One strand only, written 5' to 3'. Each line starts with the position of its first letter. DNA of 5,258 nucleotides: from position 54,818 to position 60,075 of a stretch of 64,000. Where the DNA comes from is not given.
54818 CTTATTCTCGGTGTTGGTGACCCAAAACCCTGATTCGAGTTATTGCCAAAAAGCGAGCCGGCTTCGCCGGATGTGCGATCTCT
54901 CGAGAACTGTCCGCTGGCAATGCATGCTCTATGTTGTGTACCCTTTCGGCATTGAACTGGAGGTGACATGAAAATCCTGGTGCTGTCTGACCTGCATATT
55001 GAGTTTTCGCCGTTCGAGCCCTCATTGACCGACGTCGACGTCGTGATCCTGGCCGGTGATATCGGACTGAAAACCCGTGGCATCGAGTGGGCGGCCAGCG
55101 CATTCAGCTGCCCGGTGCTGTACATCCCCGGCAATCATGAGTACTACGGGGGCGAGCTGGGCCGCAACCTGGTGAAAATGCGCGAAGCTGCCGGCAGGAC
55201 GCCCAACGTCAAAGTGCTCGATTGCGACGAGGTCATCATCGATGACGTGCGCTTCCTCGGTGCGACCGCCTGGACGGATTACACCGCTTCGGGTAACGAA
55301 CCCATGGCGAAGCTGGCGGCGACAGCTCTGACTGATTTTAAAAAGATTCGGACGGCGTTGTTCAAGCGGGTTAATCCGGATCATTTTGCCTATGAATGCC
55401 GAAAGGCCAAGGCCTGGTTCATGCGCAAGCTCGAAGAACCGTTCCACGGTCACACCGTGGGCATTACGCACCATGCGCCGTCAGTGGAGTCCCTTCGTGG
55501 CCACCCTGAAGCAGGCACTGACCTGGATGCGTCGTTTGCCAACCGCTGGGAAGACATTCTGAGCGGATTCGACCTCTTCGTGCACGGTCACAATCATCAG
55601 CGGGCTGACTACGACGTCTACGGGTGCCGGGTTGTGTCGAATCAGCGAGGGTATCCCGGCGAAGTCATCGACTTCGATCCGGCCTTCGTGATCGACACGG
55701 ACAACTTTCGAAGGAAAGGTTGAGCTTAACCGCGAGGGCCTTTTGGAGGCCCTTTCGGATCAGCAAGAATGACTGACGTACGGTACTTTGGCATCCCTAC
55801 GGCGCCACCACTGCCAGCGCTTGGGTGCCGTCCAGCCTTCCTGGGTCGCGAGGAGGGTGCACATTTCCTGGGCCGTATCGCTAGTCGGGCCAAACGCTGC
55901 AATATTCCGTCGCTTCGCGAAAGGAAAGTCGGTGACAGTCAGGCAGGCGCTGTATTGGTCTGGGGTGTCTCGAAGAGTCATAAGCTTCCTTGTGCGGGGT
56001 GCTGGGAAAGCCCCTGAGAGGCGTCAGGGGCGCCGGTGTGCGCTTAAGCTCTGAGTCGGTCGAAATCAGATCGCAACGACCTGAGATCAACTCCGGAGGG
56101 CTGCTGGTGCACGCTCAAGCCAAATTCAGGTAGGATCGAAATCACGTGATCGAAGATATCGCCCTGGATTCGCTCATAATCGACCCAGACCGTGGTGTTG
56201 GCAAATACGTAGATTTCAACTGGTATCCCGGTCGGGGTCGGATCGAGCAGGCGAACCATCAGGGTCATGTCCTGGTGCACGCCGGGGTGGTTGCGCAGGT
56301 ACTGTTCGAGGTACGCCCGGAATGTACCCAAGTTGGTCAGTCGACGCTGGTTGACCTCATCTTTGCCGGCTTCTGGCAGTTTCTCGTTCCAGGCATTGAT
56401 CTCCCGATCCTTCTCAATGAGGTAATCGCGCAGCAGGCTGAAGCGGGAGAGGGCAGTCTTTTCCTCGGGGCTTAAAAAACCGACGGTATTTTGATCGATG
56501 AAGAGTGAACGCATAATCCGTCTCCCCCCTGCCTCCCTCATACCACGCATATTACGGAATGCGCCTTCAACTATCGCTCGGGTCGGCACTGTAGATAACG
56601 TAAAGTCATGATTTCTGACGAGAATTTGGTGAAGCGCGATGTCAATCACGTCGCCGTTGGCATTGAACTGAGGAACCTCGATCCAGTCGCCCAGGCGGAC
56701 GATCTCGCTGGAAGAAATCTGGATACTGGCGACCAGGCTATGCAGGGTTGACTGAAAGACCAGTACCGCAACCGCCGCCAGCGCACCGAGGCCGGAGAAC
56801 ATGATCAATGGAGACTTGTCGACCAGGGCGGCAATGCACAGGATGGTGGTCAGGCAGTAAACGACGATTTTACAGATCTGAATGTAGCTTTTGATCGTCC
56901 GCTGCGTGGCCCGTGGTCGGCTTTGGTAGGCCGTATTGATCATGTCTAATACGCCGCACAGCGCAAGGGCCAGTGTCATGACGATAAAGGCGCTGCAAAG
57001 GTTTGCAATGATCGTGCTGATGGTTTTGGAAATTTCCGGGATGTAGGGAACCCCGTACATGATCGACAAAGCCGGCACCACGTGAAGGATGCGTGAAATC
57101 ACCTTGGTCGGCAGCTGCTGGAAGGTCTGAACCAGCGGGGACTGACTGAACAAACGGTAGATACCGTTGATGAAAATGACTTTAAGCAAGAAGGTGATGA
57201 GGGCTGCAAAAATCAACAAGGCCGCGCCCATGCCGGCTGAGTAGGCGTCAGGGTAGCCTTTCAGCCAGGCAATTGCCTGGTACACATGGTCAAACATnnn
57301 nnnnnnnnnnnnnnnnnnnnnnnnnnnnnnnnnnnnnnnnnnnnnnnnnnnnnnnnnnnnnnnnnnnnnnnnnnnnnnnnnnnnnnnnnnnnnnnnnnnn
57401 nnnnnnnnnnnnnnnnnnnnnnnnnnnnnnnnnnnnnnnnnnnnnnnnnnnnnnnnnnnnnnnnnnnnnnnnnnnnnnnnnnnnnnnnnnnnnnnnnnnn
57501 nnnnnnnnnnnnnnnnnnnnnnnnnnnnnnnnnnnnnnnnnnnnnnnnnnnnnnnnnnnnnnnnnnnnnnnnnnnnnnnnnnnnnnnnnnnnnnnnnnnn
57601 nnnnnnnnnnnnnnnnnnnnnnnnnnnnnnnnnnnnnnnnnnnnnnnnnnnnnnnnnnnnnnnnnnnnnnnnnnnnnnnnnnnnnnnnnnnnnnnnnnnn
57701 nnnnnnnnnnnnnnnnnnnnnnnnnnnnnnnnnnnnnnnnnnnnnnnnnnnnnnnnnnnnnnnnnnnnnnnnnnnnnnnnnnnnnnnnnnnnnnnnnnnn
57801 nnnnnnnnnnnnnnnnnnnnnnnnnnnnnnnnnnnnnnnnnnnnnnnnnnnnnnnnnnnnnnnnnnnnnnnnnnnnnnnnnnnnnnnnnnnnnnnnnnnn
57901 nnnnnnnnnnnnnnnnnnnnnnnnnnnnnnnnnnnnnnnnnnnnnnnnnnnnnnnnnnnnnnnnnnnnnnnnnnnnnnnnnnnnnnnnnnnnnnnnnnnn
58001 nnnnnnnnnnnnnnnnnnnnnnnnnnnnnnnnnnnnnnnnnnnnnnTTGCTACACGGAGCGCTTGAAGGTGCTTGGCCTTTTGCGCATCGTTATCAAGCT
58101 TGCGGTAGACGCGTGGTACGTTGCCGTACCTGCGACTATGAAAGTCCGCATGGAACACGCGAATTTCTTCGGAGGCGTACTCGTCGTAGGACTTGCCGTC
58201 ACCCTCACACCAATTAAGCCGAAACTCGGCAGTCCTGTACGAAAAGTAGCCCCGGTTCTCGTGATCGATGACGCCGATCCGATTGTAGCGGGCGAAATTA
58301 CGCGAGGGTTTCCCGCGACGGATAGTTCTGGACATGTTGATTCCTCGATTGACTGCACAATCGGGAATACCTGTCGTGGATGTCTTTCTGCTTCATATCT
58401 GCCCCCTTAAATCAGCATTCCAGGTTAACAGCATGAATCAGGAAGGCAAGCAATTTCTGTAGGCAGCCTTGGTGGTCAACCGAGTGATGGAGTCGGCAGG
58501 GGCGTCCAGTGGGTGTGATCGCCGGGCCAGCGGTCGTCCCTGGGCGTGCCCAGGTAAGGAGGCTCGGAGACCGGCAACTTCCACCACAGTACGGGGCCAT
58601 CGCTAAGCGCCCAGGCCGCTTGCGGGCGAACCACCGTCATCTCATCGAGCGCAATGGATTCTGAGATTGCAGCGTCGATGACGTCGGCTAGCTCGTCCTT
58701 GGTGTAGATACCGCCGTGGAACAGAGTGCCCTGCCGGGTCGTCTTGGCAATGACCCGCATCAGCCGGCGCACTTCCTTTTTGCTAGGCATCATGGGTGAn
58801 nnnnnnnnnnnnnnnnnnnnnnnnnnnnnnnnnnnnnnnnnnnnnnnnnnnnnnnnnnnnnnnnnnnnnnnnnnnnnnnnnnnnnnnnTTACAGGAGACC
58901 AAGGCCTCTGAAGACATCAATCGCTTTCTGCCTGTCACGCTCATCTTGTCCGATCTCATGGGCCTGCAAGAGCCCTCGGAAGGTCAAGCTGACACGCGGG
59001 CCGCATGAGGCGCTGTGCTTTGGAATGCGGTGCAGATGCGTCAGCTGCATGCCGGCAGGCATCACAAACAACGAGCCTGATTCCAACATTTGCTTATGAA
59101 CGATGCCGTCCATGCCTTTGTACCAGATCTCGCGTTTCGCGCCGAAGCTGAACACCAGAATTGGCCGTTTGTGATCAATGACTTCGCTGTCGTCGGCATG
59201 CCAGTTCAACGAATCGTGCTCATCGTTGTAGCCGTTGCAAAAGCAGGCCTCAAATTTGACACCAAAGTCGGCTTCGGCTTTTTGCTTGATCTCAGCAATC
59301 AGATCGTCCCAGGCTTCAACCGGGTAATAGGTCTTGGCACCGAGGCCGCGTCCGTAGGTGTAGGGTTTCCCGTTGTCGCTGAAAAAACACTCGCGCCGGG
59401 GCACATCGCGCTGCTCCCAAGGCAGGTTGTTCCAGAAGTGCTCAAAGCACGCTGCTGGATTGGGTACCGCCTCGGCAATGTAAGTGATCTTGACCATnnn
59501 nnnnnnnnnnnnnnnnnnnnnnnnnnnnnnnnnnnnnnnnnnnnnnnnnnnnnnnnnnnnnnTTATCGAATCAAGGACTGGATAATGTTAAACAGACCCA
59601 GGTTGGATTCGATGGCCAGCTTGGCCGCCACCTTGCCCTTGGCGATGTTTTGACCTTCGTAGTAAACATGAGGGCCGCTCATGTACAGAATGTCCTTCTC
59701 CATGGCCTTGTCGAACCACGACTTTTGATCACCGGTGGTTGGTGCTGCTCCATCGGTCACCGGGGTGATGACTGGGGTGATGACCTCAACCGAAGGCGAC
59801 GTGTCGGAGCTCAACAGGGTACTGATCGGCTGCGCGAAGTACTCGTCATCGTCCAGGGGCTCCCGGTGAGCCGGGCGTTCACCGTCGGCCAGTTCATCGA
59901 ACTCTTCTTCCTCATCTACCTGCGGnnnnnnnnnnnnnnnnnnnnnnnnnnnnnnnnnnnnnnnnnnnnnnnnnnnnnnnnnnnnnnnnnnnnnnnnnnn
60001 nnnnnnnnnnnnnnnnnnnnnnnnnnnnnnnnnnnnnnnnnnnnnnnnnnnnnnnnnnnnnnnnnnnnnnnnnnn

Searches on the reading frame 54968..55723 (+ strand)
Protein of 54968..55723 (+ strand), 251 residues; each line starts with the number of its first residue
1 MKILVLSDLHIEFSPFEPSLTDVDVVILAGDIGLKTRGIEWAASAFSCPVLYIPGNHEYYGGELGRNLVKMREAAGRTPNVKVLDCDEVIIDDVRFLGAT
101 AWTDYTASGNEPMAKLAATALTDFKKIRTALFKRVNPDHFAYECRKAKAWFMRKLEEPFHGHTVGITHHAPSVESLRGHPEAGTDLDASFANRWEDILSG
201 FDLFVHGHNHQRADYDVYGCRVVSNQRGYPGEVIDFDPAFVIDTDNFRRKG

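Call 64: search_protein_families(library=pfam, proteins=[window:54968-55723:+], max_evalue=0.0001)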
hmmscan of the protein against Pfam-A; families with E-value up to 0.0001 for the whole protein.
window:54968-55723:+ (251 aa): 2 families
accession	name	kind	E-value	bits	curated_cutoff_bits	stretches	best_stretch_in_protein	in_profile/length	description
PF00149.33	Metallophos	-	1.3e-09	39.2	21.5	1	1-211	1-190/191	Calcineurin-like phosphoesterase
PF12850.12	Metallophos_2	-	7.4e-09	36.2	27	1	1-223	1-130/154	Calcineurin-like phosphoesterase superfamily domain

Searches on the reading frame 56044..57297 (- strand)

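Call 12: search_protein_families(library=pfam, proteins=[window:56044-57297:-], max_evalue=0.01)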
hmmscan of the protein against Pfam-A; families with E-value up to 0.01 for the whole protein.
window:56044-57297:- (417 aa): 2 families
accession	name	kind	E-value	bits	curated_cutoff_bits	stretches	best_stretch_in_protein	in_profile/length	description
PF00924.24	MS_channel_2nd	-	3e-10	40.5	20.2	1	184-251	2-67/68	Mechanosensitive ion channel, beta-domain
PF21082.3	MS_channel_3rd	-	2.4e-07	31.5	21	1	330-395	23-87/88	Mechanosensitive ion channel MscS, C-terminal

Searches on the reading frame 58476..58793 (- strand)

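Call 12: search_protein_families(library=pfam, proteins=[window:58476-58793:-], max_evalue=0.01)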
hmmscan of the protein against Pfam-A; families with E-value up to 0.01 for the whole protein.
window:58476-58793:- (105 aa): 0 families

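Call 89: search_protein_families(library=phrogs, proteins=[window:58476-58793:-], max_evalue=0.001)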
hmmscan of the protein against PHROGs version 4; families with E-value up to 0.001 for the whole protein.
window:58476-58793:- (105 aa): 1 family
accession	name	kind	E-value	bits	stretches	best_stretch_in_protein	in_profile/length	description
phrog_34095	-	unknown function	6.5e-09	37.2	1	35-99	95-160/245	-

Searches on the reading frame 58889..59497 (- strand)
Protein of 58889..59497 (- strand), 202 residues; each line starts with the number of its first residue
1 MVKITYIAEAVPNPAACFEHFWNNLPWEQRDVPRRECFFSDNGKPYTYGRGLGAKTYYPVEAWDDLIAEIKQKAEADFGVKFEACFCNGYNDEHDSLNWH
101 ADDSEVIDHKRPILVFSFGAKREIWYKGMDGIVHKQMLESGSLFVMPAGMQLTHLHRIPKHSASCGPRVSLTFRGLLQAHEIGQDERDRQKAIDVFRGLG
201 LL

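Call 12: search_protein_families(library=pfam, proteins=[window:58889-59497:-], max_evalue=0.01)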
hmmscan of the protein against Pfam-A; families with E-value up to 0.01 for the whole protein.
window:58889-59497:- (202 aa): 1 family
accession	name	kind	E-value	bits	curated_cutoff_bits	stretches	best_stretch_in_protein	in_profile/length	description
PF13532.12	2OG-FeII_Oxy_2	-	3.1e-16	60.6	31.2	1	56-174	66-194/194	2OG-Fe(II) oxygenase superfamily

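Call 15: search_protein_families(library=ncbifam, proteins=[window:58889-59497:-], max_evalue=0.01)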
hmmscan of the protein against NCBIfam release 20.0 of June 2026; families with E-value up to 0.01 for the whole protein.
window:58889-59497:- (202 aa): 1 family
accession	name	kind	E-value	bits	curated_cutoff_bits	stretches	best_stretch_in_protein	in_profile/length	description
TIGR00568.1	alkb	equivalog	0.00013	22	231.05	1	62-121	78-135/173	alkylated DNA repair protein AlkB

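Call 88: search_solved_structures(query=window:58889-59497:-, max_evalue=0.01)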
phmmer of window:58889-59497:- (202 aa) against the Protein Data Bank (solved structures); distinct sequences matched with E-value up to 0.01: 19.
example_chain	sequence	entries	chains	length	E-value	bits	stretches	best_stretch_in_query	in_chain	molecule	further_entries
8jnk_A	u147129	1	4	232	5.3e-16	61.8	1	19-175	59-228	Alpha-ketoglutarate-dependent dioxygenase alkB homolog 3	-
2iuw_A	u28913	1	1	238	6.6e-16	61.5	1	19-175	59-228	ALKYLATED REPAIR PROTEIN ALKB HOMOLOG 3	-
9ncz_A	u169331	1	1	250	7.8e-16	61.3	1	19-175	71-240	Alpha-ketoglutarate-dependent dioxygenase alkB homolog 3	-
8jnr_A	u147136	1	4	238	1.3e-15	60.6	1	19-176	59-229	Alpha-ketoglutarate-dependent dioxygenase alkB homolog 3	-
3h8o_A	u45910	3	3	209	4.1e-10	42.6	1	30-177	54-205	Alpha-ketoglutarate-dependent dioxygenase alkB homolog 2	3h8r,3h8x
3btz_A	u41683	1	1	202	6.1e-10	42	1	30-177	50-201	Alpha-ketoglutarate-dependent dioxygenase alkB homolog 2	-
3bu0_A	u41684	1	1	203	6.2e-10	42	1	30-177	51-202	Alpha-ketoglutarate-dependent dioxygenase alkB homolog 2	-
3btx_A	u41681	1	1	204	6.3e-10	42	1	30-177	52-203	Alpha-ketoglutarate-dependent dioxygenase alkB homolog 2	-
3rzl_A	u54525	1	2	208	7.7e-10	41.7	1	30-177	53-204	Alpha-ketoglutarate-dependent dioxygenase alkB homolog 2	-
3rzh_A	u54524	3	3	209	7.8e-10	41.7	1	30-177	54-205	Alpha-ketoglutarate-dependent dioxygenase alkB homolog 2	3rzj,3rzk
3rzm_A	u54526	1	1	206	8.5e-10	41.5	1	30-177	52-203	Alpha-ketoglutarate-dependent dioxygenase alkB homolog 2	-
4mg2_A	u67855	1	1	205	9.2e-10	41.4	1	30-177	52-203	Alpha-ketoglutarate-dependent dioxygenase alkB homolog 2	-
3rzg_A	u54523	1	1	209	1.1e-09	41.2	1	30-177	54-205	Alpha-ketoglutarate-dependent dioxygenase alkB homolog 2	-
3bty_A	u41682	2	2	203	1.2e-09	41.1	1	30-177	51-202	Alpha-ketoglutarate-dependent dioxygenase alkB homolog 2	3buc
3s57_A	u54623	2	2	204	1.2e-09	41.1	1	30-177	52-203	Alpha-ketoglutarate-dependent dioxygenase alkB homolog 2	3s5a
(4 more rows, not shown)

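Call 89: search_protein_families(library=phrogs, proteins=[window:58889-59497:-], max_evalue=0.001)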
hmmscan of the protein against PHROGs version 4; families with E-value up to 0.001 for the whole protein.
window:58889-59497:- (202 aa): 1 family
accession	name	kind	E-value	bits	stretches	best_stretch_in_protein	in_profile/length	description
phrog_21963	-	DNA, RNA and nucleotide metabolism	6.9e-60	203.1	1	3-177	7-185/186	alkylated DNA repair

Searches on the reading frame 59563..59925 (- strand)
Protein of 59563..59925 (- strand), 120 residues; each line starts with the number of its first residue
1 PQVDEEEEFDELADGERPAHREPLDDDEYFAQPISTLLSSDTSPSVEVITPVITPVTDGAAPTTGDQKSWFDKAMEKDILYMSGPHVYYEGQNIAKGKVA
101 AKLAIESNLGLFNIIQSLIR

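Call 16: find_homologous_proteins(query=window:59566-59925:-, max_evalue=0.01)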
Query seq(120 aa): 2 candidates shared short words with the query, none scored E <= 0.01.

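Call 19: find_related_loci(query=window:59566-59925:-, collection=genome_contigs, flank=6000)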
Query seq(120 aa) (120 aa) in genome_contigs; peptide patterns used: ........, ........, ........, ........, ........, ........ (x = any residue, [..] = any of these).
386 stretches matched a pattern; 1 encode a relative of the query (tblastn E <= 1e-3); 1 distinct loci.
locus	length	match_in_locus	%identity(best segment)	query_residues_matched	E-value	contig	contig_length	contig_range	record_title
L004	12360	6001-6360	100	1-120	1e-81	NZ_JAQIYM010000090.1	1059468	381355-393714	Pseudomonas serbica strain IT-P366 plasmid unnamed1, whole genome shotgun sequence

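Call 20: search_dna_similar(query=window:59566-59925:-, collection=plasmids, mode=protein, max_evalue=1, max_rows=40)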
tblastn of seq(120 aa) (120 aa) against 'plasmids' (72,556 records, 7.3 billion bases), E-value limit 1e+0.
Records with a match: 1; places in all: 1; records where one place covers at least 80% of the query: 1.
Best place of each record, by identity: 60-80% 1.
By first word of the organism name: Pseudomonas 1.
By predicted mobility (MOB-suite, as given by PLSDB): non-mobilizable 1.
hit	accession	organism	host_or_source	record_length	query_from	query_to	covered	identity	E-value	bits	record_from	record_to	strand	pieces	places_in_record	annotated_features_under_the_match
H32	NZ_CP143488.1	Pseudomonas silesiensis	single cell,landfill for plastics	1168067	1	119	99%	61.8%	4e-31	122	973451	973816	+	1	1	record has no annotation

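Call 24: search_protein_representatives(protein=window:59563-59925:-)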
Query: 120 residues. Proteins with E-value up to 0.001 (for the whole library): 3; up to 1e-10: 1; up to 1e-30: 0. The best 3 are listed.
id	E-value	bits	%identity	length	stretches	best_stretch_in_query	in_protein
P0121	5.3e-21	91.1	71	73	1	62-119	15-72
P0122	2.1e-09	53.7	32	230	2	31-119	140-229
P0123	4.7e-06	42.9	34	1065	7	37-77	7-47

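Call 57: find_encoding_contigs(protein=P0121, flank=4000, max_places=2)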
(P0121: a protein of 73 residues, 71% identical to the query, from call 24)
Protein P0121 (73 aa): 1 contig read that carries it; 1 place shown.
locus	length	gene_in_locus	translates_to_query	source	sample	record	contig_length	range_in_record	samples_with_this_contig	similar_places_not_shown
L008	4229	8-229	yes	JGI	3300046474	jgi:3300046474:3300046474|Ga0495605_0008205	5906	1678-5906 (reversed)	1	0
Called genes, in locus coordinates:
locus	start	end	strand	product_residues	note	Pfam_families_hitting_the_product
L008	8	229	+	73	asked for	-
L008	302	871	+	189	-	PF13532:2OG-FeII_Oxy_2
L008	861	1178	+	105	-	-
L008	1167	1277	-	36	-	-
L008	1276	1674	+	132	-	-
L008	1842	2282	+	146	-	-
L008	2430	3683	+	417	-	PF00924:MS_channel_2nd, PF21082:MS_channel_3rd (weak)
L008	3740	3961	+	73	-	-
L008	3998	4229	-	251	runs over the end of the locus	PF00149:Metallophos, PF12850:Metallophos_2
